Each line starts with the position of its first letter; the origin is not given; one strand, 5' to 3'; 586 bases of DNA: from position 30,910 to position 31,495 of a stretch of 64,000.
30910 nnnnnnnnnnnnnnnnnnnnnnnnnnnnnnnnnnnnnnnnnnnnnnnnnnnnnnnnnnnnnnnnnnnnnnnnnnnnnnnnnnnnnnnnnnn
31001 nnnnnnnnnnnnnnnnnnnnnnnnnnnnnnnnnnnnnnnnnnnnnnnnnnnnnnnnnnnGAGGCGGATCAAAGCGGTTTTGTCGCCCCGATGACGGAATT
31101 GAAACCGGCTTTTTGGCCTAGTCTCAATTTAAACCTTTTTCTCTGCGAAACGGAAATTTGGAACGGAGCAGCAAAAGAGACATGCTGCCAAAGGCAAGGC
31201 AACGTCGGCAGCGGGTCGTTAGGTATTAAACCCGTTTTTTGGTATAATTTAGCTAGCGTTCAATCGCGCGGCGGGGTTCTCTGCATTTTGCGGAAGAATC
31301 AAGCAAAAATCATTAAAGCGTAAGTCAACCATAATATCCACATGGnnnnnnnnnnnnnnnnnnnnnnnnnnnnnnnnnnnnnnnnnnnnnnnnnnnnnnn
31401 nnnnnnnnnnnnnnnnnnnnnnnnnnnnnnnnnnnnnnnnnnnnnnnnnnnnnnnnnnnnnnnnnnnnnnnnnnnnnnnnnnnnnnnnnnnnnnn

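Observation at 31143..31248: Copy b of the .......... element, with the extended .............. arm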

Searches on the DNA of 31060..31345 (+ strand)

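Call 71: search_dna_similar(query=window:31092-31219:+, collection=phages, mode=distant, max_evalue=0.01, max_rows=5)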
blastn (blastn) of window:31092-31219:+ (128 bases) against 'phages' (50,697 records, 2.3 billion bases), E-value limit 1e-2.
No match.

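Call 81: search_rna_families(source=window, start=31060, end=31345, threshold=evalue, max_evalue=1)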
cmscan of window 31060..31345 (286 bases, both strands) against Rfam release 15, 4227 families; matches with E-value up to 1: 0.
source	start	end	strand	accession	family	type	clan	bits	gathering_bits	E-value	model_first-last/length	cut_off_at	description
